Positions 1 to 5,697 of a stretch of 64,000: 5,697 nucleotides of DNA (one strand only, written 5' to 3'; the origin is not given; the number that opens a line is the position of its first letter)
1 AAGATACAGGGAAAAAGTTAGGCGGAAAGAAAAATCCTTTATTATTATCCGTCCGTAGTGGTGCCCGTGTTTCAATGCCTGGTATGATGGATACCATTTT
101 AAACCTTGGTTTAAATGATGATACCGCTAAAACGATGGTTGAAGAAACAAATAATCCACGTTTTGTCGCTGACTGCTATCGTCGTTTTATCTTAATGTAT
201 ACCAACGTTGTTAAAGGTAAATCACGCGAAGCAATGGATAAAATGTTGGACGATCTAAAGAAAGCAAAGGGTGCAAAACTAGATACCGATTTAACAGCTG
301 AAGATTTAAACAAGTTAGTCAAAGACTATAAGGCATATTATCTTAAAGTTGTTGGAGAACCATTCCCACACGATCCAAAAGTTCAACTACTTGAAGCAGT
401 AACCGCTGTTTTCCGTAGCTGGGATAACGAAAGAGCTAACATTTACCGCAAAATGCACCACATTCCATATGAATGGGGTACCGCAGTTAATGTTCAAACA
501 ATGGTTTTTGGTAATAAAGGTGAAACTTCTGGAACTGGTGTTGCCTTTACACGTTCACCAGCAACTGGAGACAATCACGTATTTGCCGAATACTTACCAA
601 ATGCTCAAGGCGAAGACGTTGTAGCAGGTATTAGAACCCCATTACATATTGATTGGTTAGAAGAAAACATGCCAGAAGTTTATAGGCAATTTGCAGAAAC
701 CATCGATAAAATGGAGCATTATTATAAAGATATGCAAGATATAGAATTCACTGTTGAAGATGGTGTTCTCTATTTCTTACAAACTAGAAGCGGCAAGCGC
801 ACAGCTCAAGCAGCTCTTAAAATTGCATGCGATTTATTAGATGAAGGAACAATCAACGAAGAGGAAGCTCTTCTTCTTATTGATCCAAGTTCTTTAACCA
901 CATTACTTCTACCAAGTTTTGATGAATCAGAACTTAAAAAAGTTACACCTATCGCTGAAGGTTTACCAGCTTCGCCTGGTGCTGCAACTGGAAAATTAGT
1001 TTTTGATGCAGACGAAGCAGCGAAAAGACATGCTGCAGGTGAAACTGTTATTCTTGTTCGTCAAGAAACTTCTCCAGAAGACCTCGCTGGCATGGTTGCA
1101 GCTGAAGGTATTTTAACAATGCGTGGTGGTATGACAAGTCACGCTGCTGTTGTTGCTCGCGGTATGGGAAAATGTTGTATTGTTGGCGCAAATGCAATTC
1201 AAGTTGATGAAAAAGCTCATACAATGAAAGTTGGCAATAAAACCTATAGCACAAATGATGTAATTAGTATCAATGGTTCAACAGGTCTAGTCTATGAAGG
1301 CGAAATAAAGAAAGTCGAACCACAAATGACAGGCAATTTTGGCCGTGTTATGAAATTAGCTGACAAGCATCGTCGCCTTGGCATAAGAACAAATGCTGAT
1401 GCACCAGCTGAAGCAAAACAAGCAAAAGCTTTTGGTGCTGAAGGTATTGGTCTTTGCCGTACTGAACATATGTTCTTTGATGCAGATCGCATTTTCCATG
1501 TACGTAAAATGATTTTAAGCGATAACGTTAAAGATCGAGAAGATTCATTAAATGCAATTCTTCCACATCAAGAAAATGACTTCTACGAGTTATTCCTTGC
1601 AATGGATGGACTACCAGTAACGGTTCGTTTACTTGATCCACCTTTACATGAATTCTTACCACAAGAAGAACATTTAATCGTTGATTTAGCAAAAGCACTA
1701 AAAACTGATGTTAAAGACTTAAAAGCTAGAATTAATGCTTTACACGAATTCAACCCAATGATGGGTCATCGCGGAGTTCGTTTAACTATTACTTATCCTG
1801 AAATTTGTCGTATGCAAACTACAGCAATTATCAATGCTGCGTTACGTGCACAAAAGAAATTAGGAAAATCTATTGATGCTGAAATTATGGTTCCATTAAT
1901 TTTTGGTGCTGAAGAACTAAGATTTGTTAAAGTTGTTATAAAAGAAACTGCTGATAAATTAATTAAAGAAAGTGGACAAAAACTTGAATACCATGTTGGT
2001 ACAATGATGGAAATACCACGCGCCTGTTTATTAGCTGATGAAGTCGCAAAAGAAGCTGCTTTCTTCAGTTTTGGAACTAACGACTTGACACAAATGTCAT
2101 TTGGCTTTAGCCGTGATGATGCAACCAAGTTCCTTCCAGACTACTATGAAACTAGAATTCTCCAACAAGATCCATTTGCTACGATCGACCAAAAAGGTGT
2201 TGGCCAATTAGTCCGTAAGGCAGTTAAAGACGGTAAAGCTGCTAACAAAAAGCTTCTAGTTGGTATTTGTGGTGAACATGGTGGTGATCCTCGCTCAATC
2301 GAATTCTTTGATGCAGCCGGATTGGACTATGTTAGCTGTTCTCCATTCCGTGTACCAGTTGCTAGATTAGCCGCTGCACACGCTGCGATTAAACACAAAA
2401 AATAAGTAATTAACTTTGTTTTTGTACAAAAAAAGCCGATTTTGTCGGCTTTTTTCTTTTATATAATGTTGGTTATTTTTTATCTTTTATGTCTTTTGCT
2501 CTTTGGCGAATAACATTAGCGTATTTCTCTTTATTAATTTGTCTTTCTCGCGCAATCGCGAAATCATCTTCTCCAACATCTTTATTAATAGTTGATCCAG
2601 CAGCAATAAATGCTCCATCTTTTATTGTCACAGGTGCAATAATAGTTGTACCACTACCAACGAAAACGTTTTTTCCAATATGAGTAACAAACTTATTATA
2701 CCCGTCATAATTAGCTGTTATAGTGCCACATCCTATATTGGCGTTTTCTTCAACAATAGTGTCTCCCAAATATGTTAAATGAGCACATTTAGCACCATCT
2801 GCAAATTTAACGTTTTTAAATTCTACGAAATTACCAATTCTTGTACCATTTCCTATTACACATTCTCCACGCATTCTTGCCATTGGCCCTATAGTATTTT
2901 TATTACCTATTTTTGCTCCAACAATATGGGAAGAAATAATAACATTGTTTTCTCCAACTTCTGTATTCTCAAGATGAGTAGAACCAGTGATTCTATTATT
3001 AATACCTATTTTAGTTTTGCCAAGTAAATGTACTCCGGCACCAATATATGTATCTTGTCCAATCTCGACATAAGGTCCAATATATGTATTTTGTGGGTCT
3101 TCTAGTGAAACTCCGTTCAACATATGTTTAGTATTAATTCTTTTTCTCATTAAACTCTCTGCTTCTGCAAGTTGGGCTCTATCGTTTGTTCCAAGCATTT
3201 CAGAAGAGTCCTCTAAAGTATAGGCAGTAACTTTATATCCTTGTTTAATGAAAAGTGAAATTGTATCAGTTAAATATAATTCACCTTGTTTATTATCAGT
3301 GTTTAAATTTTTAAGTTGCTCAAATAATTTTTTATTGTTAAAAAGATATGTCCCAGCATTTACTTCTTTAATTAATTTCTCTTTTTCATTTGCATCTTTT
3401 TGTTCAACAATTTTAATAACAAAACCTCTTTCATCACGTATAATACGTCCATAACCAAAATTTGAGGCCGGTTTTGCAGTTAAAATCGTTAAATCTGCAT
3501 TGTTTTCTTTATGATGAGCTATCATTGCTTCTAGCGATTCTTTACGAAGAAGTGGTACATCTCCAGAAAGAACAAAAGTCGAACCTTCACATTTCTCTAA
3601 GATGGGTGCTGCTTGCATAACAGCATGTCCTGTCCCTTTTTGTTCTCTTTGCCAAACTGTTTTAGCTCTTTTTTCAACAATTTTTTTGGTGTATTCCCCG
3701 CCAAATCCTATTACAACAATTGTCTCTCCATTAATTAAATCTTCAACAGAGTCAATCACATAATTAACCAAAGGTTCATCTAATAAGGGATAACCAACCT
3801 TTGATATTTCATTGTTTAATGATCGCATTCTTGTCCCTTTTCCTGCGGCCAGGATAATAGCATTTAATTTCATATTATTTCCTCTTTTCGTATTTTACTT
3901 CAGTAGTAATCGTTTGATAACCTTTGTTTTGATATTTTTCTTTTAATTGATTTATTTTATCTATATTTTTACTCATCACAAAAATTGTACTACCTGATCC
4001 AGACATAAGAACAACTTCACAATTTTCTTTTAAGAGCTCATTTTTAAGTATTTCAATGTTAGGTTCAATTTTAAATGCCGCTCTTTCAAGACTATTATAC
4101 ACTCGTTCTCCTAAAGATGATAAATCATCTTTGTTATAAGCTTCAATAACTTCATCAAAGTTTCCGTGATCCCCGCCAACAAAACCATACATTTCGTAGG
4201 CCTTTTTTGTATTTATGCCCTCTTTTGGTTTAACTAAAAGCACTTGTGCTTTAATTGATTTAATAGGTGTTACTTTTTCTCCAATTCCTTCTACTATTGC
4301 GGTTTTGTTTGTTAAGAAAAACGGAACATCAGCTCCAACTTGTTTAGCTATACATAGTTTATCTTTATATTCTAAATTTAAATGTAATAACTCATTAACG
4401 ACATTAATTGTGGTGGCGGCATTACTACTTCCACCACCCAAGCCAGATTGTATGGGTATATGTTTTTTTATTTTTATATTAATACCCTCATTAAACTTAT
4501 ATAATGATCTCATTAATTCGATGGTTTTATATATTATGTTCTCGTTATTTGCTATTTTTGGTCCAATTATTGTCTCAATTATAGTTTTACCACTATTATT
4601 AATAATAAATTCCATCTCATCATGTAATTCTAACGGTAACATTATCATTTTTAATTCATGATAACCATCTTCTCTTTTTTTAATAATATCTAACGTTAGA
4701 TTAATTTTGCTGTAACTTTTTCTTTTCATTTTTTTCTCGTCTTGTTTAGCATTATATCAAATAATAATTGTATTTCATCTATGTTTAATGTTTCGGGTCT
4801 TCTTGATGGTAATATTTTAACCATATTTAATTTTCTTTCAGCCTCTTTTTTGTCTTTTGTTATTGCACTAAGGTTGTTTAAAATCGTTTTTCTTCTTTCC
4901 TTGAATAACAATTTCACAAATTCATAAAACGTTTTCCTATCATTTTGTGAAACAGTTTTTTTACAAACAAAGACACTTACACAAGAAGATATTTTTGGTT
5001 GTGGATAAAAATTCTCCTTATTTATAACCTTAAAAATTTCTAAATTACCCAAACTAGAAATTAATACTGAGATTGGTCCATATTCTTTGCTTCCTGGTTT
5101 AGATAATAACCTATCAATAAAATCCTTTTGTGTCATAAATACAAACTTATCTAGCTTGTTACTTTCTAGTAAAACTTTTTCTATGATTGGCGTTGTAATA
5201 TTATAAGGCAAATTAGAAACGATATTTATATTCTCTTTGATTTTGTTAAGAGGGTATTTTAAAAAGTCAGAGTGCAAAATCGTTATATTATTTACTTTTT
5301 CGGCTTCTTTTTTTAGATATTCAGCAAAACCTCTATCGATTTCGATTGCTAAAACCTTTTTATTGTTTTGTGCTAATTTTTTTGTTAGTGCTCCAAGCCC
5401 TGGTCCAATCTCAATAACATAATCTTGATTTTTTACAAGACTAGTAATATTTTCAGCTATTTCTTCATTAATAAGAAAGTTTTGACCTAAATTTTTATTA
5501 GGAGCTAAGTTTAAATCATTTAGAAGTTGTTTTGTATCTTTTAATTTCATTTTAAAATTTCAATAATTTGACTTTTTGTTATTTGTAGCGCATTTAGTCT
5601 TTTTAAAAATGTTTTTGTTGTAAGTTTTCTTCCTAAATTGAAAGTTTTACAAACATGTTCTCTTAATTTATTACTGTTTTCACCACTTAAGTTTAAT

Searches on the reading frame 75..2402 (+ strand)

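Call 56: search_protein_families(library=pfam, proteins=[window:75-2402:+], max_evalue=0.00001)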
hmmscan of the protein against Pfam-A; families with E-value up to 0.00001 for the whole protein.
window:75-2402:+ (776 aa): 3 families
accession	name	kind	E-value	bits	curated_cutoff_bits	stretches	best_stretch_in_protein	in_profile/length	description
PF02896.24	PEP-utilizers_C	-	1.6e-77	261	22.8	1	421-770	6-291/293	PEP-utilising enzyme, PEP-binding domain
PF01326.24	PPDK_N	-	2.5e-32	112.9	27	2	1-193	119-221/328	Pyruvate phosphate dikinase, AMP/ATP-binding domain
PF00391.29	PEP-utilizers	-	9.1e-23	80.1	23.1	1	323-404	3-72/72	PEP-utilising enzyme, mobile domain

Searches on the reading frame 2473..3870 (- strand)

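Call 56: search_protein_families(library=pfam, proteins=[window:2473-3870:-], max_evalue=0.00001)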
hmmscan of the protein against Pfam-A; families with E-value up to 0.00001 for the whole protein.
window:2473-3870:- (465 aa): 5 families
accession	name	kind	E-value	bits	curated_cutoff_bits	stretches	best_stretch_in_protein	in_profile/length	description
PF00483.29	NTP_transferase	-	4.8e-22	79.2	21.2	1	4-221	2-223/245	Nucleotidyl transferase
PF00132.30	Hexapep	-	1.1e-21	75.9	27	2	396-430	2-36/36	Bacterial transferase hexapeptide (six repeats)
PF12804.13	NTP_transf_3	-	9.4e-16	58.8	27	1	4-195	1-150/160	MobA-like NTP transferase domain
PF25084.1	LbH_EIF2B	-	2.2e-08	34.5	54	0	260-322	2-65/105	EIF2B subunit epsilon LbH domain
PF14602.12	Hexapep_2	-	6.7e-06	26.2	27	1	397-429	3-33/34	Hexapeptide repeat of succinyl-transferase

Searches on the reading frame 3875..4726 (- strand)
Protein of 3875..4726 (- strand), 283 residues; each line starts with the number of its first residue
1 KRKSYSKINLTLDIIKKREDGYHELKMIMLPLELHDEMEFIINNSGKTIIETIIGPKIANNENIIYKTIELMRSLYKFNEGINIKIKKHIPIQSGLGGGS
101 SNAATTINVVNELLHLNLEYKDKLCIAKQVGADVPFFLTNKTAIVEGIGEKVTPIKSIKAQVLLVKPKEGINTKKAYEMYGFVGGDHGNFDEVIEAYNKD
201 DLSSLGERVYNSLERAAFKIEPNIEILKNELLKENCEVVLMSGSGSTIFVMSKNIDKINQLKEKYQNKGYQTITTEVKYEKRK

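Call 76: search_protein_families(library=pfam, proteins=[window:3875-4726:-], max_evalue=0.00001)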
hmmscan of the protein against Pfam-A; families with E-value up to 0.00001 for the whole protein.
window:3875-4726:- (283 aa): 2 families
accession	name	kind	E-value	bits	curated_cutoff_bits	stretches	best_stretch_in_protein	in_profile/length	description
PF00288.32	GHMP_kinases_N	-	1.9e-15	57.3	22.3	1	63-139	1-85/87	GHMP kinases N terminal domain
PF08544.19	GHMP_kinases_C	-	1.7e-08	35.1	21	1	196-270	4-84/85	GHMP kinases C terminal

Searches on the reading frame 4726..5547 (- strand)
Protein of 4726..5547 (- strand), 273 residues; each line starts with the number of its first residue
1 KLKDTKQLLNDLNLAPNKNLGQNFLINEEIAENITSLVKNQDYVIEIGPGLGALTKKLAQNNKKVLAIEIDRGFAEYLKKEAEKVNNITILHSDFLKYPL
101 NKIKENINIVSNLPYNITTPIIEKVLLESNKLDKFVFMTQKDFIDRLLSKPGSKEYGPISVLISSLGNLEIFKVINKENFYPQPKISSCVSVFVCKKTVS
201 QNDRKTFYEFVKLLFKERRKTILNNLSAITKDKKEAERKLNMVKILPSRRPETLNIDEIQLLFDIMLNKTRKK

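Call 76: search_protein_families(library=pfam, proteins=[window:4726-5547:-], max_evalue=0.00001)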
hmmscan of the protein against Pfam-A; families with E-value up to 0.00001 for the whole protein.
window:4726-5547:- (273 aa): 2 families
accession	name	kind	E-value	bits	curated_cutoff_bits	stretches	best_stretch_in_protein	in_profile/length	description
PF00398.26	RrnaAD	-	1.8e-51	175.2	24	1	17-255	5-250/263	Ribosomal RNA adenine dimethylase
PF13649.12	Methyltransf_25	-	5.7e-06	27.4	27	1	44-125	1-85/97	Methyltransferase domain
